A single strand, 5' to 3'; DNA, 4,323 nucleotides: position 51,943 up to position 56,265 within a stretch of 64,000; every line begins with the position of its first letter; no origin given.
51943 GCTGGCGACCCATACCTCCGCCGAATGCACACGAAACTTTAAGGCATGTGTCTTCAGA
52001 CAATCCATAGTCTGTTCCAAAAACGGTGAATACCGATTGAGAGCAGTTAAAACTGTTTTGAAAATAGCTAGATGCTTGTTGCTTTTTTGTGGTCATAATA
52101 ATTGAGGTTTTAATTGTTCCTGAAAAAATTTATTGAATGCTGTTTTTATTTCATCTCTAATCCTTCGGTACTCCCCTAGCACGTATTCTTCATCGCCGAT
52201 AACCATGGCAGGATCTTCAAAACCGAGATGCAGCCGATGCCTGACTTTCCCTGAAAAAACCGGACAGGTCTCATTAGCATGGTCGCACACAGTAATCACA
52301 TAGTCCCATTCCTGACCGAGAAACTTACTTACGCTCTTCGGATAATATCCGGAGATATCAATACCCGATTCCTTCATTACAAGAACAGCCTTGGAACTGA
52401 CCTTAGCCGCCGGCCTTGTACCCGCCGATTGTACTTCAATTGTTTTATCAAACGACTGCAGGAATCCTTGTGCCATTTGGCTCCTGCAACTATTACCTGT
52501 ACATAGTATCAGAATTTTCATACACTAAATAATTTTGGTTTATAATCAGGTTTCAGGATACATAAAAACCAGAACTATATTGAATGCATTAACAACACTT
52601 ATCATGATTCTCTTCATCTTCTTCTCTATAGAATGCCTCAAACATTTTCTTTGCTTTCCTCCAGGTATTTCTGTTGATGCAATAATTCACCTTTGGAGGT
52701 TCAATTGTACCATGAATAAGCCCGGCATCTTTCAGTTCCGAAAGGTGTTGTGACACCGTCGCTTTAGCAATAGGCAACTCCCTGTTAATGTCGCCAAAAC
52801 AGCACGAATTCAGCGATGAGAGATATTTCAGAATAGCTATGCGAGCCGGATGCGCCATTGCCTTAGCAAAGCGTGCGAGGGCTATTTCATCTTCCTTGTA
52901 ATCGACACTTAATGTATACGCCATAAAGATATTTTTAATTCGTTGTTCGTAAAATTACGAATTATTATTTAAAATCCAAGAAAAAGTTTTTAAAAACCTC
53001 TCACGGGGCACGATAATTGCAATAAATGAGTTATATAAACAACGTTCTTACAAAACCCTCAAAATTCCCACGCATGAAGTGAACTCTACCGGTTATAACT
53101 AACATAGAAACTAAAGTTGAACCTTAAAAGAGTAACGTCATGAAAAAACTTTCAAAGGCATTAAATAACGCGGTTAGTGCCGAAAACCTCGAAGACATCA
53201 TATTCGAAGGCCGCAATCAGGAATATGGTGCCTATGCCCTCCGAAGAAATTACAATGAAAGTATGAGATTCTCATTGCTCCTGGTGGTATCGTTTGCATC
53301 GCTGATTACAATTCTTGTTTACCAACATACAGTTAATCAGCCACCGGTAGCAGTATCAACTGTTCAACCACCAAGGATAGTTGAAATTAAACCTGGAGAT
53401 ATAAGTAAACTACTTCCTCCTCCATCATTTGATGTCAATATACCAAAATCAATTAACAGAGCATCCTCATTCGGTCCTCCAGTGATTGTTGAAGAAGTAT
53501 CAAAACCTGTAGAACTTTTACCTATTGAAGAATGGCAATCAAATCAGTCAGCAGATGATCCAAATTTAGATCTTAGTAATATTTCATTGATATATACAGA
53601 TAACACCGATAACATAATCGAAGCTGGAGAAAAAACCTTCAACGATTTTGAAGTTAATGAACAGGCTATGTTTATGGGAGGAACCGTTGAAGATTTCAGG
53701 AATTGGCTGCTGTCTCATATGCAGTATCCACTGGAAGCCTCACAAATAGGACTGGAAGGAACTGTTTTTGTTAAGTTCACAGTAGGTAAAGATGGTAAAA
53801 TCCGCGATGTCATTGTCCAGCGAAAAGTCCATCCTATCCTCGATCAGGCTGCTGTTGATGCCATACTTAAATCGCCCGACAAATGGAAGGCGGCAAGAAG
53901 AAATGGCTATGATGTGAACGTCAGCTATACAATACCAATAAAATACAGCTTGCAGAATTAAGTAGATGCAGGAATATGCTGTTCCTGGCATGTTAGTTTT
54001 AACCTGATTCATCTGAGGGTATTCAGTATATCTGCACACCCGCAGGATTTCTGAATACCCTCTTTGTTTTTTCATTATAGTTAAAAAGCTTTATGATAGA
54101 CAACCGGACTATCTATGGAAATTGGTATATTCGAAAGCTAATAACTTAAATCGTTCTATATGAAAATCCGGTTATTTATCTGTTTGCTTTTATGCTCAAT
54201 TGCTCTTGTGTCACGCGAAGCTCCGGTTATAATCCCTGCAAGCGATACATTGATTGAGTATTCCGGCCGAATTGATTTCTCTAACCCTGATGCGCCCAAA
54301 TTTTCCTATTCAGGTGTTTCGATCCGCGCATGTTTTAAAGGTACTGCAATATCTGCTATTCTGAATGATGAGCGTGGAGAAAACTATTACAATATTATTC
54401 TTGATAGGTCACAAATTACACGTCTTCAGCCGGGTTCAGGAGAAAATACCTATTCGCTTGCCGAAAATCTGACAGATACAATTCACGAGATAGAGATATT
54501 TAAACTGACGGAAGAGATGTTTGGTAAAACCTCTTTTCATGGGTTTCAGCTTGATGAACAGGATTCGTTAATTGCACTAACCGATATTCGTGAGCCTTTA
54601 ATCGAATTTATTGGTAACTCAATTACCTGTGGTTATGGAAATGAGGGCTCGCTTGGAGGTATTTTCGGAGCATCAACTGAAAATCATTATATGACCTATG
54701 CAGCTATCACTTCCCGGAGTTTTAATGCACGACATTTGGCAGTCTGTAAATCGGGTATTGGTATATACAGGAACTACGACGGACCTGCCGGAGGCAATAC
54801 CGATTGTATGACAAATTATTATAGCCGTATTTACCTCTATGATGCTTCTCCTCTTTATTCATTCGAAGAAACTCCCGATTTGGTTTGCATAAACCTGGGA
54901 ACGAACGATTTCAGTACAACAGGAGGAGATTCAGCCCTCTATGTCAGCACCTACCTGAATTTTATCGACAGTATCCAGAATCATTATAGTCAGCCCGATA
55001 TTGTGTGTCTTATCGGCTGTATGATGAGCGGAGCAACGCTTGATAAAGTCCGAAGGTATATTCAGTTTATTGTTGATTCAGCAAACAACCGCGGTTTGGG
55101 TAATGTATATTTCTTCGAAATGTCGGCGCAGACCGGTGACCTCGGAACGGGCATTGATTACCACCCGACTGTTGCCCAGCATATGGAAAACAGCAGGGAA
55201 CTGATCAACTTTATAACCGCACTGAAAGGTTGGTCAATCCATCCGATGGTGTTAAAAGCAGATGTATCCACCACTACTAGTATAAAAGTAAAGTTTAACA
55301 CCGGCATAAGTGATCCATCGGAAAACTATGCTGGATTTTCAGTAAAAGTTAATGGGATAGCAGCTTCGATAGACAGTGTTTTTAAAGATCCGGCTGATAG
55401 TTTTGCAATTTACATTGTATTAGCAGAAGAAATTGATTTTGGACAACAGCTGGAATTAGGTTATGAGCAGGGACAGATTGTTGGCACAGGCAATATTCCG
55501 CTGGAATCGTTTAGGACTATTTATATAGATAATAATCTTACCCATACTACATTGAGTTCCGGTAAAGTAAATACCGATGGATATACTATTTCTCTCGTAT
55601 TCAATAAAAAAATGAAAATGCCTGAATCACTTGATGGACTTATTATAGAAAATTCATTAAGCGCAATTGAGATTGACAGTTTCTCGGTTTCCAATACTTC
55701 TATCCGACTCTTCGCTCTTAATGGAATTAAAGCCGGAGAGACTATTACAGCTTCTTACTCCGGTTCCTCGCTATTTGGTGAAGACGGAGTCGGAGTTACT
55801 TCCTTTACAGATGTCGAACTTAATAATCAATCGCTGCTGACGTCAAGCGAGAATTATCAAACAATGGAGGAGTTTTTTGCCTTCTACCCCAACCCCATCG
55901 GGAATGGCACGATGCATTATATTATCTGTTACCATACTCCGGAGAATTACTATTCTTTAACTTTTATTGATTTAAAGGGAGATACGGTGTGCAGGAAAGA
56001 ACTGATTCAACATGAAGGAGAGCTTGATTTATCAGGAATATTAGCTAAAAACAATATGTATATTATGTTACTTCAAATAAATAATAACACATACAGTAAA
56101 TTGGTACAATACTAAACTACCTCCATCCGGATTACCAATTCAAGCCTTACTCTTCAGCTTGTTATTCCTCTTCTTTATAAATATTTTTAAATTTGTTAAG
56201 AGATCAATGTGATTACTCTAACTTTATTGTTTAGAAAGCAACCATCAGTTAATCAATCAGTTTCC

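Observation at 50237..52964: hgcA-hgcB mercury-methylation pair as the distal genes of an arsR-arsC-led operon in a Bacteroidota genome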

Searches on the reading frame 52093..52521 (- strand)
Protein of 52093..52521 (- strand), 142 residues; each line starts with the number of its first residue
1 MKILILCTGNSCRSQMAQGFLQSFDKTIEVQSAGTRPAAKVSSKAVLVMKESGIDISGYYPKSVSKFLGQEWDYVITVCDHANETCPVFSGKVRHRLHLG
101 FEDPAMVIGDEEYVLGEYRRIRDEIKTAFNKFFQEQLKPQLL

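Call 6: search_protein_families(library=pfam, proteins=[window:52093-52521:-], max_evalue=0.01)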
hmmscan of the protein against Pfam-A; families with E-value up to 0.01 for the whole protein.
window:52093-52521:- (142 aa): 1 family
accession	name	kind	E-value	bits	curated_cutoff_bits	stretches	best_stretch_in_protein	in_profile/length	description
PF01451.26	LMWPc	-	1.6e-21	77.4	23.2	1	3-133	1-144/144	Low molecular weight phosphotyrosine protein phosphatase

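Call 7: search_protein_families(library=ncbifam, proteins=[window:52093-52521:-], max_evalue=0.01)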
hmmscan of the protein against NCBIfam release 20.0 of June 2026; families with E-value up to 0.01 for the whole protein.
window:52093-52521:- (142 aa): 5 families
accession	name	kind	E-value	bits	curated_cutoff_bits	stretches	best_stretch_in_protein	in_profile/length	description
TIGR02691.1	arsC_pI258_fam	equivalog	1.7e-32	112.4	174.3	1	3-131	1-128/129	arsenate reductase (thioredoxin)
NF010053.0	PRK13530.1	subfamily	6.6e-28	97.7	215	1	3-134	6-130/133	arsenate reductase (thioredoxin)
TIGR02689.1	ars_reduc_gluta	equivalog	3.4e-18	66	157.6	1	2-130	2-123/126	arsenate reductase, glutathione/glutaredoxin type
NF007520.0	PRK10126.1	equivalog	4.1e-09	37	243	1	2-96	4-100/147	low molecular weight protein-tyrosine-phosphatase Wzb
NF008486.0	PRK11391.1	equivalog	9.2e-06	26.2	247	1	3-83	9-92/148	phosphotyrosine-protein phosphatase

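Call 43: search_solved_structures(query=window:52093-52521:-, max_evalue=0.00001, show_alignments=1)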
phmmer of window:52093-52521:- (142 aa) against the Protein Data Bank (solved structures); distinct sequences matched with E-value up to 0.00001: 18.
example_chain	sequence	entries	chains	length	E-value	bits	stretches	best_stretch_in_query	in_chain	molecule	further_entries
8p5n_A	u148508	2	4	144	1.3e-24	90.1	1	2-128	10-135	Low molecular weight phosphatase family protein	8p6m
1jl3_A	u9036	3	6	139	1.2e-21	80.4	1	3-133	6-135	ARSENATE REDUCTASE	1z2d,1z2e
1ljl_A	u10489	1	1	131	1.4e-20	77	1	3-132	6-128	arsenate reductase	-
2cd7_A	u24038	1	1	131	3.6e-20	75.6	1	3-132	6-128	PROTEIN ARSC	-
1lju_A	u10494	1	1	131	2.6e-19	72.9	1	3-132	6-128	arsenate reductase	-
1lk0_A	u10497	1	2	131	3.6e-19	72.4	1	3-132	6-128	arsenate reductase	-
1jf8_A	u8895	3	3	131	6.1e-18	68.4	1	3-132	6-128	arsenate reductase | Protein arsC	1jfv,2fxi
2ipa_B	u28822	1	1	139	1.4e-17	67.2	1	3-133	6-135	Protein arsC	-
1rxe_A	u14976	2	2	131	1.6e-16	63.8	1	3-132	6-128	Arsenate reductase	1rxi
3t38_A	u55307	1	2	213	6.4e-12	48.9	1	2-106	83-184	Arsenate Reductase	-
2l17_A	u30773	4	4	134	8.6e-12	48.5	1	2-82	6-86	Arsenate reductase | Glutaredoxin arsenate reductase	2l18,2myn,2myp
2l19_A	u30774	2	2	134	1e-10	45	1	2-84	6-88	Arsenate reductase | Glutaredoxin arsenate reductase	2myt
2myu_A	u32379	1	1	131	3.3e-09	40.1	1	2-82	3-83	Glutaredoxin arsenate reductase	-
3rh0_A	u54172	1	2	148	5.2e-09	39.5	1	3-90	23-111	ARSENATE REDUCTASE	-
1y1l_A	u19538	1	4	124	5.3e-08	36.2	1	2-131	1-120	arsenate reductase (arsC)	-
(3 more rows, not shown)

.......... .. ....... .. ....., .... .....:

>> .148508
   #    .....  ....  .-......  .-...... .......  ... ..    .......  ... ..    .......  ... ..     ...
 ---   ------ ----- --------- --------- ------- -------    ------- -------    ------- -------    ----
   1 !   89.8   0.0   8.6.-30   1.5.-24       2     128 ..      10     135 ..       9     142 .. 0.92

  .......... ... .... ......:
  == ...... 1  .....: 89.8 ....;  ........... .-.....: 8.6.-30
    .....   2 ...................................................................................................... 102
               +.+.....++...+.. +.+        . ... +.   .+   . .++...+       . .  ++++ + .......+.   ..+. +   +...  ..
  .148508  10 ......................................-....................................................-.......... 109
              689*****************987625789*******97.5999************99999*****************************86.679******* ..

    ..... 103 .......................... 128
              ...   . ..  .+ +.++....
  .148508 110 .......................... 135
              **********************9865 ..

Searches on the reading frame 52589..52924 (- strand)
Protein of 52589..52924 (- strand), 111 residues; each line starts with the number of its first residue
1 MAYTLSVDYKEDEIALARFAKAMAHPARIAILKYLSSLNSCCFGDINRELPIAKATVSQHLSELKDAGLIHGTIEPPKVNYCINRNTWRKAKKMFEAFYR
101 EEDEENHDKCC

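Call 6: search_protein_families(library=pfam, proteins=[window:52589-52924:-], max_evalue=0.01)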
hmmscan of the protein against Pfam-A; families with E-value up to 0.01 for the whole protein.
window:52589-52924:- (111 aa): 6 families
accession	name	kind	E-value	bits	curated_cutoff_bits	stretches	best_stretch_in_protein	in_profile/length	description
PF01022.26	HTH_5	-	3.3e-13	49.7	22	1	25-70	1-45/47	Bacterial regulatory protein, arsR family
PF12840.13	HTH_20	-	1.3e-09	38.3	27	1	23-71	1-49/51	Helix-turn-helix domain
PF13601.12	HTH_34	-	0.0002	21.9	27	1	28-72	2-46/80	Winged helix DNA-binding domain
PF12802.13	MarR_2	-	0.00084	19.9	27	1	31-71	10-51/61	MarR family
PF01325.25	Fe_dep_repress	-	0.0018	18.9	26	1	44-71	26-53/60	Iron dependent repressor, N-terminal DNA binding domain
PF13412.12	HTH_24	-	0.0023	17.9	21.9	0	29-70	6-47/48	Winged helix-turn-helix DNA-binding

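Call 7: search_protein_families(library=ncbifam, proteins=[window:52589-52924:-], max_evalue=0.01)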
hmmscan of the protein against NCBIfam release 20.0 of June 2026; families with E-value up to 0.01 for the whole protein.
window:52589-52924:- (111 aa): 13 families
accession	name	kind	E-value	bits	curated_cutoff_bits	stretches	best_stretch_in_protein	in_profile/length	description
NF033788.1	HTH_metalloreg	subfamily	2e-16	59.6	55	1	17-89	2-74/77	metalloregulator ArsR/SmtB family transcription factor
NF033789.1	repress_SdpR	subfamily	1.9e-11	43.7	100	1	21-86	3-67/79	autorepressor SdpR family transcription factor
NF041413.1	ArsR_Rv2640c_fam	equivalog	5.4e-10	39.7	155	1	11-84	27-102/118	Rv2640c family ArsR-like transcriptional regulator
NF047906.1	CdPbTransRegCmtR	equivalog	1.1e-09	38.1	150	1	11-92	6-86/104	Cd(II)/Pb(II)-sensing metalloregulatory transcriptional regulator CmtR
NF053755.1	MsvR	equivalog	1.6e-07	31.3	220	1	21-76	8-62/236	transcriptional factor MsvR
NF040642.1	sulf_sens_BigR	equivalog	3.3e-07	30.3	155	1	14-99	8-89/95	sulfite-sensing transcriptional repressor BigR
NF052532.1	TransRegPagRBaca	equivalog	5.4e-06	26.4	170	1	17-83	18-83/99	transcriptional repressor PagR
NF045707.1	Dbac_1936_reg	equivalog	1.9e-05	24.6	115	1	13-82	4-72/99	ArsR/SmtB-type metalloregulator TsoR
NF007528.0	PRK10141.1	subfamily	0.00013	21.7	97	1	19-105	9-95/117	metalloregulator ArsR/SmtB family transcription factor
NF053660.1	ORF80_fam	equivalog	0.00031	20.6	95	1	30-71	6-47/70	ORF80 family leucine zipper DNA-binding protein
NF053606.1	Sta1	subfamily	0.0011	19.1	80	1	29-71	23-65/100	Sta1 family transcriptional regulator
NF040939.2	trans_reg_lrs14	equivalog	0.0018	18.3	90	1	29-73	24-69/103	Lrs14 family HTH-type transcriptional regulator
NF041396.1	TranRegLrp_Halo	equivalog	0.0052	16.7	190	1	45-81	24-58/149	HTH-type transcriptional regulator Lrp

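Call 44: search_solved_structures(query=window:52589-52924:-, max_evalue=0.001, show_alignments=2)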
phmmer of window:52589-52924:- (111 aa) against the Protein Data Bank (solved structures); distinct sequences matched with E-value up to 0.001: 9.
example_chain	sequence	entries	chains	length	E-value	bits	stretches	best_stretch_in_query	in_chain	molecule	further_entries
3cuo_A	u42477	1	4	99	2.1e-07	34.6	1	17-85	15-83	Uncharacterized HTH-type transcriptional regulator ygaV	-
2jsc_A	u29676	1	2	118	5.4e-07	33.2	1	13-85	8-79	Transcriptional regulator Rv1994c/MT2050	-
4k2e_A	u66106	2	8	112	0.00016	25.2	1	18-100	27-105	Transcriptional activator HlyU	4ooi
4omy_A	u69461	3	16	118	0.00029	24.5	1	9-84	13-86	NolR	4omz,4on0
13ct_A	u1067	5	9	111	0.0003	24.4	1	15-96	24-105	Transcriptional regulator, ArsR family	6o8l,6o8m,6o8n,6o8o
6o8k_A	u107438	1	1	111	0.00031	24.3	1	15-96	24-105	Transcriptional regulator, ArsR family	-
3jth_A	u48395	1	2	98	0.00039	24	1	15-102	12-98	Transcription activator HlyU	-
5znx_A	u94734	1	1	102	0.0004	24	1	14-102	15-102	Transcriptional activator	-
7txm_A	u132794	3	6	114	0.00095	22.8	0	13-71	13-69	Transcriptional regulator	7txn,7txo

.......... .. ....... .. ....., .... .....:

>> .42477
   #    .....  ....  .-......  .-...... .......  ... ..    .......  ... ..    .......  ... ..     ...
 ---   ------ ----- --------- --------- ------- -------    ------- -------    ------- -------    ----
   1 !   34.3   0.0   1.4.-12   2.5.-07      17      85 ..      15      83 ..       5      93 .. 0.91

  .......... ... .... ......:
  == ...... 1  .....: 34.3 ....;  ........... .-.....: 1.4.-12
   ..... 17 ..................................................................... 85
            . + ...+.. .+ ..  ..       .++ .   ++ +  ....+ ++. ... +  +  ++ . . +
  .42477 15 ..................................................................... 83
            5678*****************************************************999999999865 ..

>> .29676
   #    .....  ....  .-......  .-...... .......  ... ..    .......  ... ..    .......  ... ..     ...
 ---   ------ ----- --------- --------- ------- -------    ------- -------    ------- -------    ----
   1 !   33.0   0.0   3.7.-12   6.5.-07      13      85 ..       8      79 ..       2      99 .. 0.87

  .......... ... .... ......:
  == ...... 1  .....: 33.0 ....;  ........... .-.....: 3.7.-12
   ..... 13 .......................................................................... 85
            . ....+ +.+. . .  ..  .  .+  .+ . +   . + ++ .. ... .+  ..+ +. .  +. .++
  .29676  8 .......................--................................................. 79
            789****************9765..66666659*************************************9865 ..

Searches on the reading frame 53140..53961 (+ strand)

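Call 34: search_protein_families(library=pfam, proteins=[window:53140-53961:+], max_evalue=0.001)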
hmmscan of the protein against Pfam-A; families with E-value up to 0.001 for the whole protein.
window:53140-53961:+ (273 aa): 1 family
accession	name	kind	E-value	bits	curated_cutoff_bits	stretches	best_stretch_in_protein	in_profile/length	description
PF03544.19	TonB_C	-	2.2e-17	63.7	24.6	1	193-271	2-79/79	Gram-negative bacterial TonB protein C-terminal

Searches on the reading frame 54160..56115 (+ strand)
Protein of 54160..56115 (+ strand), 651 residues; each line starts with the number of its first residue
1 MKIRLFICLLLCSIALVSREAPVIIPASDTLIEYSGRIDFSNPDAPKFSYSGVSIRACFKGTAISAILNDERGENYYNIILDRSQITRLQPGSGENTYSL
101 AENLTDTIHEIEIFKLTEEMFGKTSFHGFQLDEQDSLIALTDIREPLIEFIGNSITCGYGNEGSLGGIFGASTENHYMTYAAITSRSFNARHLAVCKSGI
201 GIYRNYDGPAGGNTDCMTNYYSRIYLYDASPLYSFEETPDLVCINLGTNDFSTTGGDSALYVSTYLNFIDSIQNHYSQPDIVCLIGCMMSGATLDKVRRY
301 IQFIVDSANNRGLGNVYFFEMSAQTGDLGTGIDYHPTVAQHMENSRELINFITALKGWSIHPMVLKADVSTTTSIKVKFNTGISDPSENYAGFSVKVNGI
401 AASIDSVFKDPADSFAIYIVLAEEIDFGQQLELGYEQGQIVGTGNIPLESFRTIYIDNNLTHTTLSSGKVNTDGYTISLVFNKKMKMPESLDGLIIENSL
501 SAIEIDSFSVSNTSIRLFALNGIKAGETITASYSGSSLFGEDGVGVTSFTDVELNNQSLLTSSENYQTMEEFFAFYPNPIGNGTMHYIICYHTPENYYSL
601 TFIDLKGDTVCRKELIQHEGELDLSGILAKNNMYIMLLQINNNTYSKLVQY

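Call 34: search_protein_families(library=pfam, proteins=[window:54160-56115:+], max_evalue=0.001)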
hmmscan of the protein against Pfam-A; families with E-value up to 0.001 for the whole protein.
window:54160-56115:+ (651 aa): 3 families
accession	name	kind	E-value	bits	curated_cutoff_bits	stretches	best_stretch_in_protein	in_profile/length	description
PF17996.7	CE2_N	-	9.1e-29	100.1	27.9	1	34-138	1-105/108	Carbohydrate esterase 2 N-terminal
PF13472.12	Lipase_GDSL_2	-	1.9e-09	38.7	32.9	1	150-341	1-176/178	GDSL-like Lipase/Acylhydrolase family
PF00657.28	Lipase_GDSL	-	4.8e-06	27.3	23.6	1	148-289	1-134/208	GDSL-like Lipase/Acylhydrolase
